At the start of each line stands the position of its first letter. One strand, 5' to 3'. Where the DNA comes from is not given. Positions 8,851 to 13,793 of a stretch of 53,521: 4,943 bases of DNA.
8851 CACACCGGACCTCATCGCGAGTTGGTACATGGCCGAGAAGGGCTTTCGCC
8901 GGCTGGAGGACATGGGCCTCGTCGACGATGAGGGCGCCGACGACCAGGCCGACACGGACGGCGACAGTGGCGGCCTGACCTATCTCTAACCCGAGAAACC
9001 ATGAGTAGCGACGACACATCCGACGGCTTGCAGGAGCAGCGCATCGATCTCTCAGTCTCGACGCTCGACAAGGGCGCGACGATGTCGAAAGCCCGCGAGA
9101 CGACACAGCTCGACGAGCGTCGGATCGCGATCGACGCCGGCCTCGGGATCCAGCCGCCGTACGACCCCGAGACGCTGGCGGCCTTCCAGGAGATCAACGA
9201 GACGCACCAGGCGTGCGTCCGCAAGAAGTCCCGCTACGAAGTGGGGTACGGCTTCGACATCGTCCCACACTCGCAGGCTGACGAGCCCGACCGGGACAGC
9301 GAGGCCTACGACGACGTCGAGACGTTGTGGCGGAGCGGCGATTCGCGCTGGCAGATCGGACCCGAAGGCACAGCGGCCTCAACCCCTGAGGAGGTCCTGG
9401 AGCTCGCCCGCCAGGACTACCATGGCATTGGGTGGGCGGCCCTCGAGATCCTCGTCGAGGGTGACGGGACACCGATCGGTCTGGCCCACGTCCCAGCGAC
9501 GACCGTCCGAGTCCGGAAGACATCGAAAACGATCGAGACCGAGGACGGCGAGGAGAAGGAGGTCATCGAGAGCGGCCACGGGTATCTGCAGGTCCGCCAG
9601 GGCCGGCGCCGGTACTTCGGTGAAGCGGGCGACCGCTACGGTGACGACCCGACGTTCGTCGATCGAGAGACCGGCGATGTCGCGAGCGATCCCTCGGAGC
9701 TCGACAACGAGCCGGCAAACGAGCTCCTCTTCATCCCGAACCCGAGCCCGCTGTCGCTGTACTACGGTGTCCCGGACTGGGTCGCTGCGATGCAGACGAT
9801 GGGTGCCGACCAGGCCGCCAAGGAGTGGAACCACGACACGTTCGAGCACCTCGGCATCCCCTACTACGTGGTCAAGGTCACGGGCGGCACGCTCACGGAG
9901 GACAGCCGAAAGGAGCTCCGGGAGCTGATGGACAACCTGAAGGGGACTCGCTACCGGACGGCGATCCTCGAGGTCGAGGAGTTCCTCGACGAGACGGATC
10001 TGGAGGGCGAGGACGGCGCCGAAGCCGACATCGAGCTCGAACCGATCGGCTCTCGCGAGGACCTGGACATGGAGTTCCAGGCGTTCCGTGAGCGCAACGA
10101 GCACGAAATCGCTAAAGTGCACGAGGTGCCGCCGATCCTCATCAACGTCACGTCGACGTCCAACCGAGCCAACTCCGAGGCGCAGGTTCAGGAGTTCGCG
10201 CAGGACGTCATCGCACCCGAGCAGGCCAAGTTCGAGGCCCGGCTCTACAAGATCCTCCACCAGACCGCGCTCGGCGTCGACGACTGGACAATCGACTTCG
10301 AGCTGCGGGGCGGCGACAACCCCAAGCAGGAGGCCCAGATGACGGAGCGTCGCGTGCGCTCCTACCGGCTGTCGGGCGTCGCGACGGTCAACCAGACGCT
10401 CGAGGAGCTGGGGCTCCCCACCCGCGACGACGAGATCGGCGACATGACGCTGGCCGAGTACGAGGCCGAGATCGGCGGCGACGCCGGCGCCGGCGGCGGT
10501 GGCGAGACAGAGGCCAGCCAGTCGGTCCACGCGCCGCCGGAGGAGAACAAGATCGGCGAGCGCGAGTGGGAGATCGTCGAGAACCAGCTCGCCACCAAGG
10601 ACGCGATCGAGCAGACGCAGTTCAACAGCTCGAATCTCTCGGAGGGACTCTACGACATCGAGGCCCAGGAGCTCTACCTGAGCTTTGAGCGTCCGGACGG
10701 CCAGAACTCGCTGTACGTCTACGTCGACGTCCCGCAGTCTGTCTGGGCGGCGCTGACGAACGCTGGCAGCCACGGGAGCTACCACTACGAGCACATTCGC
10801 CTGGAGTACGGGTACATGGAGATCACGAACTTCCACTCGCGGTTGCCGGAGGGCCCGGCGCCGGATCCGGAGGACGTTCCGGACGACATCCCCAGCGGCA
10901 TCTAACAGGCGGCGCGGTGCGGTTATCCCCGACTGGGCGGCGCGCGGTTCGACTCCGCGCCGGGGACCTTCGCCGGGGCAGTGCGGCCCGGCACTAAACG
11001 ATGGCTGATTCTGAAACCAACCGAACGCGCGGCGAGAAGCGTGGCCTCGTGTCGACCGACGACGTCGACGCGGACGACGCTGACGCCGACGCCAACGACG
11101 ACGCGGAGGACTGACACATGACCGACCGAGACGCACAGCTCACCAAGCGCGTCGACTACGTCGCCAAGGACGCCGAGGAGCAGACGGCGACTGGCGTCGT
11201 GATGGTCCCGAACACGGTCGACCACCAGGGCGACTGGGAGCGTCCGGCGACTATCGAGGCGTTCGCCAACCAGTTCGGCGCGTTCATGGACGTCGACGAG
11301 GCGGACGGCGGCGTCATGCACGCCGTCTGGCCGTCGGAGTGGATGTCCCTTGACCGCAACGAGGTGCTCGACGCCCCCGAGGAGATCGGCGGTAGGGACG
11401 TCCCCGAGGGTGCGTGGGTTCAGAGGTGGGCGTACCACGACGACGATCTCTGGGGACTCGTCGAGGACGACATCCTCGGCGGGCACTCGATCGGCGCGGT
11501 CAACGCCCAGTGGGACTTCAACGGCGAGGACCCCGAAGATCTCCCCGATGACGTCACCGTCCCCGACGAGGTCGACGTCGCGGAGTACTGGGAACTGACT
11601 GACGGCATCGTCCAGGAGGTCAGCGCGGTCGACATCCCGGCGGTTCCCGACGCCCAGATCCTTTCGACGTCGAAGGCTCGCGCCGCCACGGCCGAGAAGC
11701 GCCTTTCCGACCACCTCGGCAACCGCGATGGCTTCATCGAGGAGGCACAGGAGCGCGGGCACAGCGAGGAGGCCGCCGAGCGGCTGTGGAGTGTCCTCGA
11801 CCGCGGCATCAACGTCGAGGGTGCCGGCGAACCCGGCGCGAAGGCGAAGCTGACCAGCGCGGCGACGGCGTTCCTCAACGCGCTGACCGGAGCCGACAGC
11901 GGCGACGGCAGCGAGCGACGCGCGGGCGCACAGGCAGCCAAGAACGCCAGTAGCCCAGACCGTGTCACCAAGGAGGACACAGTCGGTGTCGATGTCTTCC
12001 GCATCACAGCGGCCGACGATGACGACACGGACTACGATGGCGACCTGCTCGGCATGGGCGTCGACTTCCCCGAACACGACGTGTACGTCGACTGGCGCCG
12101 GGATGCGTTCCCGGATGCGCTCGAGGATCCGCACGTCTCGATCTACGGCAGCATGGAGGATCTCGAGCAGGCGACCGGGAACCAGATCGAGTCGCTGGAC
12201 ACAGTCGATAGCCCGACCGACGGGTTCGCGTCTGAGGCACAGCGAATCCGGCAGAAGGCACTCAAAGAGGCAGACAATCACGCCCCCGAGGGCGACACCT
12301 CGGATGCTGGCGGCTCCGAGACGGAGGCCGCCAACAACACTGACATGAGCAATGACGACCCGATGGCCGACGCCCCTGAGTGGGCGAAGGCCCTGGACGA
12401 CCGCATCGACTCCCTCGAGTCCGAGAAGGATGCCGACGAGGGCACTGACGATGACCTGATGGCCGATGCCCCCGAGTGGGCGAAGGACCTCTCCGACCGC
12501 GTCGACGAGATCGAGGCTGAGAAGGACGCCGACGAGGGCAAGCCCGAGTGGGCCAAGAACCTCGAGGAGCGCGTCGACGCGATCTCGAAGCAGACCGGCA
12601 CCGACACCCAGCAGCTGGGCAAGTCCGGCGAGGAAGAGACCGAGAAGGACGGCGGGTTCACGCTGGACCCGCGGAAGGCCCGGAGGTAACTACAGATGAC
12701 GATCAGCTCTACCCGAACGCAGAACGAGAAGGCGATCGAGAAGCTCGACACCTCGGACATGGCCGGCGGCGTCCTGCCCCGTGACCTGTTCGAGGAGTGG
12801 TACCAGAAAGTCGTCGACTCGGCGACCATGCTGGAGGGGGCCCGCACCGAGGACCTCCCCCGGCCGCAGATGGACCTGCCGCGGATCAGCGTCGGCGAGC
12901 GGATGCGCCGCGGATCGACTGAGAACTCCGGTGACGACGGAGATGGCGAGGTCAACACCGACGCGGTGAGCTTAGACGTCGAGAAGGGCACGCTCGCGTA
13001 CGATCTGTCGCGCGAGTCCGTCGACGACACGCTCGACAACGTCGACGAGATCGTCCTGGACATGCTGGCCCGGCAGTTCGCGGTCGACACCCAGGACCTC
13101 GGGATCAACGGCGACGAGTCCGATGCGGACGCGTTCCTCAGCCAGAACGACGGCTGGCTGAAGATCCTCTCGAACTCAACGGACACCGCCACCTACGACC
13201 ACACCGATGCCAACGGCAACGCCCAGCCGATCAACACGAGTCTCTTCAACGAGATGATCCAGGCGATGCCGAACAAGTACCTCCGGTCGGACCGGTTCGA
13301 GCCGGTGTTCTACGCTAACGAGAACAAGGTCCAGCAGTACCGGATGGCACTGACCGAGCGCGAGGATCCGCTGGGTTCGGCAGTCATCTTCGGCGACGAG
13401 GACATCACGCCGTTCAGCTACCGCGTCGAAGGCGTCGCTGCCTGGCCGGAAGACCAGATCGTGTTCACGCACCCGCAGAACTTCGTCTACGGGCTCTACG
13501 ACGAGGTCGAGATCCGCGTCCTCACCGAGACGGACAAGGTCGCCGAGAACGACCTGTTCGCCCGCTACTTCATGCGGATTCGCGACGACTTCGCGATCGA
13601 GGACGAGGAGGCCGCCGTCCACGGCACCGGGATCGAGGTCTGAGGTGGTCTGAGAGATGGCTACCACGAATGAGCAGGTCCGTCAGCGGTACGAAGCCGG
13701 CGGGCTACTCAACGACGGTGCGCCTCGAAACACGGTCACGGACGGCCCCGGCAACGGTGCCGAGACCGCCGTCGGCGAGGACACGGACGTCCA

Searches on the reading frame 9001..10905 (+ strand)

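Call 76: search_protein_families(library=pfam, proteins=[window:9001-10905:+], max_evalue=0.01)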
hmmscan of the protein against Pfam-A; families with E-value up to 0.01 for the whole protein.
window:9001-10905:+ (634 aa): 2 families
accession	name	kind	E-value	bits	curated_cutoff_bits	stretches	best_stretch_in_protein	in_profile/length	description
PF04860.17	Phage_portal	-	4.1e-23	82.5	39.1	1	139-469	61-319/321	Phage portal protein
PF13619.11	KTSC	-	4.8e-14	52.3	25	1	542-603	1-58/58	KTSC domain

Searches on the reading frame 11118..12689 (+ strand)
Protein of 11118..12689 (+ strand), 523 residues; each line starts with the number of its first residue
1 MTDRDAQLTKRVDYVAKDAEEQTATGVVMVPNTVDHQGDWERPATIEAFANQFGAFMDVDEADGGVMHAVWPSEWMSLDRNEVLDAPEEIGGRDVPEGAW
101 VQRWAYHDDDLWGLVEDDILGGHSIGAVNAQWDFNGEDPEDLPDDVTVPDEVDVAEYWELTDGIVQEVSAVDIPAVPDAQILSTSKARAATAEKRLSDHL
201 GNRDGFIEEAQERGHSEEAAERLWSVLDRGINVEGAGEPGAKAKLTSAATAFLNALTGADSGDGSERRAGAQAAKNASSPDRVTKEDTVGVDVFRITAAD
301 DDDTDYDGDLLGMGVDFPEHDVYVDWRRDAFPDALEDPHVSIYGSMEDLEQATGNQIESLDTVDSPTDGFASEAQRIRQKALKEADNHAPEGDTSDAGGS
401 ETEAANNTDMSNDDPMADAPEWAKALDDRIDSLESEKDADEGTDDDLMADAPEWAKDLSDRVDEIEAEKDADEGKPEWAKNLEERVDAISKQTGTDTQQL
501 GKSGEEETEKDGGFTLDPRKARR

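Call 76: search_protein_families(library=pfam, proteins=[window:11118-12689:+], max_evalue=0.01)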
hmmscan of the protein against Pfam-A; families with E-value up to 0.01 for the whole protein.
window:11118-12689:+ (523 aa): 1 family
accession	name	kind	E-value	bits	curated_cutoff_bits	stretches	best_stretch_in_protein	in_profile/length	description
PF14550.11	Peptidase_S78_2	-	2.1e-21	76.7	24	1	16-129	7-122/126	Putative phage serine protease XkdF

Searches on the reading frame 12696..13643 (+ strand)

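Call 76: search_protein_families(library=pfam, proteins=[window:12696-13643:+], max_evalue=0.01)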
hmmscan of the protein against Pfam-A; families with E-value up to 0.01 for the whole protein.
window:12696-13643:+ (315 aa): 1 family
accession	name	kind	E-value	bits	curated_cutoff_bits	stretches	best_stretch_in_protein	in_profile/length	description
PF05065.19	Phage_capsid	-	2.9e-05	24.1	24.2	1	80-311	59-279/280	Phage capsid family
